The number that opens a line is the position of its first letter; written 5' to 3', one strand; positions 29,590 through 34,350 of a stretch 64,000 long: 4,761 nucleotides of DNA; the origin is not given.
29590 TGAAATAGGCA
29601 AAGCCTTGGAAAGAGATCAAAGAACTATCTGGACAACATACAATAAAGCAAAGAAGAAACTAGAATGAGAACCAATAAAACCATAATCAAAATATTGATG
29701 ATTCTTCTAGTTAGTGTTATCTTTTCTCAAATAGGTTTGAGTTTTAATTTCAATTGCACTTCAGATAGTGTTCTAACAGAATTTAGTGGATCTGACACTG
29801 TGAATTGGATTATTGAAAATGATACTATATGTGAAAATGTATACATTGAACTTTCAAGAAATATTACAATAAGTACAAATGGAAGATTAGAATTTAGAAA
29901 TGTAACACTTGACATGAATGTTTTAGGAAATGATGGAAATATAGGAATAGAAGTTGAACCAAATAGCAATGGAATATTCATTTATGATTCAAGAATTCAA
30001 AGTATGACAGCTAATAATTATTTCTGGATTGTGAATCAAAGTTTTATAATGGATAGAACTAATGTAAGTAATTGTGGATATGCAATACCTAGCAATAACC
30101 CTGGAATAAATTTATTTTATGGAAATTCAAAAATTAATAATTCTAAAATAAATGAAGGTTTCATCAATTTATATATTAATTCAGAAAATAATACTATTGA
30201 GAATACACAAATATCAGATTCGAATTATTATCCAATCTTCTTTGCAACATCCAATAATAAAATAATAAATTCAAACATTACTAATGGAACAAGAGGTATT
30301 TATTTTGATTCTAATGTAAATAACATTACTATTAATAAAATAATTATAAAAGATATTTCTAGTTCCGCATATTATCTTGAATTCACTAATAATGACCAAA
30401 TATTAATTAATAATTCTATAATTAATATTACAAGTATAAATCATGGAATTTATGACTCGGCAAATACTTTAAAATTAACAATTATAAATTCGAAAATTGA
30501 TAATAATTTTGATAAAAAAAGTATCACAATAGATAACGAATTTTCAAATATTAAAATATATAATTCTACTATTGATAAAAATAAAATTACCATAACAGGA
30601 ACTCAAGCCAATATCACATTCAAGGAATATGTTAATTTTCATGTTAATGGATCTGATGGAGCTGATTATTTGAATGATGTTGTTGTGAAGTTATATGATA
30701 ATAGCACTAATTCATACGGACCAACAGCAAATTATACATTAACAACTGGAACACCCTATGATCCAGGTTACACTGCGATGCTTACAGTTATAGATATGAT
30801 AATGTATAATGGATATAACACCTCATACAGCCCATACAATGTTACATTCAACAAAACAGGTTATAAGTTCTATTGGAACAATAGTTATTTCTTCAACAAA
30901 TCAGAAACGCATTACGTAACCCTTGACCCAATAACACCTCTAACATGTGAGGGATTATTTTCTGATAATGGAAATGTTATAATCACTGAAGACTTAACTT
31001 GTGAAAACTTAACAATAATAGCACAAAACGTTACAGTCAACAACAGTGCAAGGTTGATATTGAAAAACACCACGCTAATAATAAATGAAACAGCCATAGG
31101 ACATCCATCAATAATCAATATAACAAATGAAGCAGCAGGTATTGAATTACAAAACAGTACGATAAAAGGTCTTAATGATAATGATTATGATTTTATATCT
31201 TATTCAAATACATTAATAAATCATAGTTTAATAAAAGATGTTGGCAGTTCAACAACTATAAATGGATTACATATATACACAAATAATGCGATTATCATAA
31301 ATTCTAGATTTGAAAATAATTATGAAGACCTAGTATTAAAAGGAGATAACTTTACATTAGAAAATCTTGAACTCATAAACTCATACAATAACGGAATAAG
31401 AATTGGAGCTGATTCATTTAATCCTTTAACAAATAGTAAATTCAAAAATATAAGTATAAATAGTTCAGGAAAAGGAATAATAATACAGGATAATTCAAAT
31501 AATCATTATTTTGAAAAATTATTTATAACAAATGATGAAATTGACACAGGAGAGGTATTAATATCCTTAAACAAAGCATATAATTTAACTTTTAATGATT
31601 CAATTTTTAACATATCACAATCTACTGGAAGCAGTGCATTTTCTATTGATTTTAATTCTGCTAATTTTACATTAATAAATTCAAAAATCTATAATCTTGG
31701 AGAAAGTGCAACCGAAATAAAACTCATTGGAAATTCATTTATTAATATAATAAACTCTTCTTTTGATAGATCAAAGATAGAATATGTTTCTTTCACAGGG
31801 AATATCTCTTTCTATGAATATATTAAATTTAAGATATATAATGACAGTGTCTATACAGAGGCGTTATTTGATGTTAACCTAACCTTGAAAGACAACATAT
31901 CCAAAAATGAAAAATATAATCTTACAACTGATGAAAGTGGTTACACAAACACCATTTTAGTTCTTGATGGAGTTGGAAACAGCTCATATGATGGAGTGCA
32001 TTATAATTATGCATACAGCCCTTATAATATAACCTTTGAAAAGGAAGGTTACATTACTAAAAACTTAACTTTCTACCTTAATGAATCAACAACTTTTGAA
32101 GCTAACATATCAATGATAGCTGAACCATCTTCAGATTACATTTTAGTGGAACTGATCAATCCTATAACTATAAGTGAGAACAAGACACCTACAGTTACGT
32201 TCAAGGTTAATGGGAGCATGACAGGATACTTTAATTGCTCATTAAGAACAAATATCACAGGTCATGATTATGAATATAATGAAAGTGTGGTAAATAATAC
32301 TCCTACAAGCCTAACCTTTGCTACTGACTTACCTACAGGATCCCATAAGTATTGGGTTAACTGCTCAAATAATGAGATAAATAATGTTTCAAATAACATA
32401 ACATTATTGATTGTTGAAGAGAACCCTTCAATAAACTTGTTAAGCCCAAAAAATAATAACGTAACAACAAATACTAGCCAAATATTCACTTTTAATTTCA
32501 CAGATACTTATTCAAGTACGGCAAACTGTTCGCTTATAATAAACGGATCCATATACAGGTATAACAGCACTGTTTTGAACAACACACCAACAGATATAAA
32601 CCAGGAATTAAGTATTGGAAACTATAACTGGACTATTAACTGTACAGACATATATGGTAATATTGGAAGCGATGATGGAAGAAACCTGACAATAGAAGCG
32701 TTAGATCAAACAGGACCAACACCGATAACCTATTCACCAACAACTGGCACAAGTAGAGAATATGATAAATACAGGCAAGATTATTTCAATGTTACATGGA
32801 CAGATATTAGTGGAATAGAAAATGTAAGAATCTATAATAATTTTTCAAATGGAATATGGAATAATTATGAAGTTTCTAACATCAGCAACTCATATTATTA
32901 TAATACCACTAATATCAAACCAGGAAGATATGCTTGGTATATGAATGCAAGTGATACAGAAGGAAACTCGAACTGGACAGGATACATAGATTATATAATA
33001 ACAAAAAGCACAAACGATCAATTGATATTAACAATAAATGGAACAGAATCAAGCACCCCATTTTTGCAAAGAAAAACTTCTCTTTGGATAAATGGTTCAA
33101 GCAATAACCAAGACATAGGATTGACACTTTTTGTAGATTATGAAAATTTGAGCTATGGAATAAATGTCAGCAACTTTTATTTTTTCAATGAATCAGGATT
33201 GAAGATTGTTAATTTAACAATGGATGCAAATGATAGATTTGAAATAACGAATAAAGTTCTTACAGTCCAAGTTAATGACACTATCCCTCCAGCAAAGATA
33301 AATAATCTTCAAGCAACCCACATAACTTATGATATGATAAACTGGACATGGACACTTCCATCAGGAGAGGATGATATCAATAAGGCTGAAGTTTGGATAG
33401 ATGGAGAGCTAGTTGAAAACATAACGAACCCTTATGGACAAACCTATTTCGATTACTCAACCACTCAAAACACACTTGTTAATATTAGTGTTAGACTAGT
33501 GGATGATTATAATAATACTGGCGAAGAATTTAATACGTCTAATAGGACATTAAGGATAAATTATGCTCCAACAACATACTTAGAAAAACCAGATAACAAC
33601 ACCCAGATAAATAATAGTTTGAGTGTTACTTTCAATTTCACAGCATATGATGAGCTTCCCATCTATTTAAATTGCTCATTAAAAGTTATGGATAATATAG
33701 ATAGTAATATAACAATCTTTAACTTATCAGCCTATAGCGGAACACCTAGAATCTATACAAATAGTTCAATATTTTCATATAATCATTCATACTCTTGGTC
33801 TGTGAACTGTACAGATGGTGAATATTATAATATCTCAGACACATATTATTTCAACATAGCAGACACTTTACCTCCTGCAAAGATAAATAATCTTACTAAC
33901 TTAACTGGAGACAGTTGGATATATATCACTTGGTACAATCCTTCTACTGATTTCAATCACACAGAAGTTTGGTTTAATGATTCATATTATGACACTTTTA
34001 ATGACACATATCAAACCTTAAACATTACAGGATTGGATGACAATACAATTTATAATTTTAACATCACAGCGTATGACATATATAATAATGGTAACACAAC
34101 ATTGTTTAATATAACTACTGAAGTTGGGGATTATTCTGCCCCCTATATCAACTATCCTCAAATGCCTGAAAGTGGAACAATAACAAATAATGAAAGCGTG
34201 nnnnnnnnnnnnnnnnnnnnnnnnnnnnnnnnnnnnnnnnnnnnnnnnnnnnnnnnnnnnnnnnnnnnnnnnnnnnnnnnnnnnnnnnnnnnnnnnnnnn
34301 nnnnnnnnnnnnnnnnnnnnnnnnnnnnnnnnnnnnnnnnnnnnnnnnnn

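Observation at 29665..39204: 3179-aa surface giant: beta-helix + FN3 + Cys-rich D/C motif + acidic NET repeats + ~550-aa polytopic C-terminal membrane domain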

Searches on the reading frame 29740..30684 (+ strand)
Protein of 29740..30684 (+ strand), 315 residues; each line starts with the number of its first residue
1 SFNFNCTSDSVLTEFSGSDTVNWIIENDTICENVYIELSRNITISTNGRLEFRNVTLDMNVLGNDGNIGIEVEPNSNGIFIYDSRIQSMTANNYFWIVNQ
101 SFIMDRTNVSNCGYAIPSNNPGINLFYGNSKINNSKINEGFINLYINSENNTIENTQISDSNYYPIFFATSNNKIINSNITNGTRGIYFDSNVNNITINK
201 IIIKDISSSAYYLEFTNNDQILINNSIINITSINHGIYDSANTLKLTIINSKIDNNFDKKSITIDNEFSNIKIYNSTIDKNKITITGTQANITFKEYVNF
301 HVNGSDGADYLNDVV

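Call 60: search_protein_families(library=pfam, proteins=[window:29740-30684:+], max_evalue=5)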
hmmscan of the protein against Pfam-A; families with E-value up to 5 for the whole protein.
window:29740-30684:+ (315 aa): 1 family
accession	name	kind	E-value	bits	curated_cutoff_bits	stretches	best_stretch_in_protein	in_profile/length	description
PF13229.12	Beta_helix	-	5.4e-06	26.6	25.9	1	145-294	4-153/158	Right handed beta helix region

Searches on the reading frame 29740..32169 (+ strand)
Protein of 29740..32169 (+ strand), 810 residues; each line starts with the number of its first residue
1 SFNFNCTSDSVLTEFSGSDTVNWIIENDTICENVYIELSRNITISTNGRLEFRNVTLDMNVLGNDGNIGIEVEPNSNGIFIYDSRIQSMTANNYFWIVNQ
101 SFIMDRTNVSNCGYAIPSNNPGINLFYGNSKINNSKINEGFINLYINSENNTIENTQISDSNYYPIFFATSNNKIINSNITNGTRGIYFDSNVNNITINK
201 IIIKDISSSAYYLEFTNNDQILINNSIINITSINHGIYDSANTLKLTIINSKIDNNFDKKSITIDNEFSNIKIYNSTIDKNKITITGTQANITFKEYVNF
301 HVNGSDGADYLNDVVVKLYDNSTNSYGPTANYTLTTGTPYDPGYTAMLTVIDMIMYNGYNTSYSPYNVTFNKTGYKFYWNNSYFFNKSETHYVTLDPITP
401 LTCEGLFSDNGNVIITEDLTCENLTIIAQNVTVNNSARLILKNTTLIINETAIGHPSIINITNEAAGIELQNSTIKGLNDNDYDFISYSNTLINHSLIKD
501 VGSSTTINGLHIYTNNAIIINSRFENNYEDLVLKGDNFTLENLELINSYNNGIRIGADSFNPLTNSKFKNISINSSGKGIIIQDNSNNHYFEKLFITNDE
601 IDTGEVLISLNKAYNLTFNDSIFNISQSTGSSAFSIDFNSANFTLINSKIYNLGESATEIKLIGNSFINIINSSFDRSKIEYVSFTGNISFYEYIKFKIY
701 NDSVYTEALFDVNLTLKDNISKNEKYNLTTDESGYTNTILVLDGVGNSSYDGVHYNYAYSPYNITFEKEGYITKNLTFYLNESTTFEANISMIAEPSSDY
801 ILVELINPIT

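Call 83: search_solved_structures(query=window:29740-32169:+, max_evalue=1)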
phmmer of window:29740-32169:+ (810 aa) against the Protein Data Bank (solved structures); distinct sequences matched with E-value up to 1: 0.

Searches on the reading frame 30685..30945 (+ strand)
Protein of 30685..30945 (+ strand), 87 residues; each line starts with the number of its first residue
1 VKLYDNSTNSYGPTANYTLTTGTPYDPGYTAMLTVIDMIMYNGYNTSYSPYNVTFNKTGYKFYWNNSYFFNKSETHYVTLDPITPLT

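Call 60: search_protein_families(library=pfam, proteins=[window:30685-30945:+], max_evalue=5)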
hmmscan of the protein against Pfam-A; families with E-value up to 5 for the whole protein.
window:30685-30945:+ (87 aa): 1 family
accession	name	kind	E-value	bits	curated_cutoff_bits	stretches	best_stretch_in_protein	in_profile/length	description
PF07434.16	CblD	-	0.1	12.2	25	1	29-60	158-189/296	CblD like pilus biogenesis initiator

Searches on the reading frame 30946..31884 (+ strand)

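Call 60: search_protein_families(library=pfam, proteins=[window:30946-31884:+], max_evalue=5)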
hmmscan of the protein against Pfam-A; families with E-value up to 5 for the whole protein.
window:30946-31884:+ (313 aa): 1 family
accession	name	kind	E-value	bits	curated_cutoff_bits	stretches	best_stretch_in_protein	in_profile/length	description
PF08960.15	STIV_B116-like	-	0.12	13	26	1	15-71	10-62/101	STIV B116-like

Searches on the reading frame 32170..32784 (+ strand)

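Call 60: search_protein_families(library=pfam, proteins=[window:32170-32784:+], max_evalue=5)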
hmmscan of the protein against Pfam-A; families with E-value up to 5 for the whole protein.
window:32170-32784:+ (205 aa): 3 families
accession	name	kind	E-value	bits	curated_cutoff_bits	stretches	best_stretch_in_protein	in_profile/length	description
PF19077.6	Big_13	-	0.00017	22.5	27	1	94-175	19-100/102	Bacterial Ig-like domain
PF07159.17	CYRIA-B_Rac1-bd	-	0.04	13.6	23.1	1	70-123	161-214/301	CYRIA/CYRIB Rac1 binding domain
PF17957.7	Big_7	-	1.5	10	24.1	1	86-143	1-44/70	Bacterial Ig domain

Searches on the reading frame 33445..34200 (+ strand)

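Call 60: search_protein_families(library=pfam, proteins=[window:33445-34200:+], max_evalue=5)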
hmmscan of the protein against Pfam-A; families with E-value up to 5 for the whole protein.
window:33445-34200:+ (252 aa): 1 family
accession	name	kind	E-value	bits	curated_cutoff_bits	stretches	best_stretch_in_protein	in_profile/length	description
PF00041.27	fn3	-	0.0045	17.6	25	1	150-212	8-71/84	Fibronectin type III domain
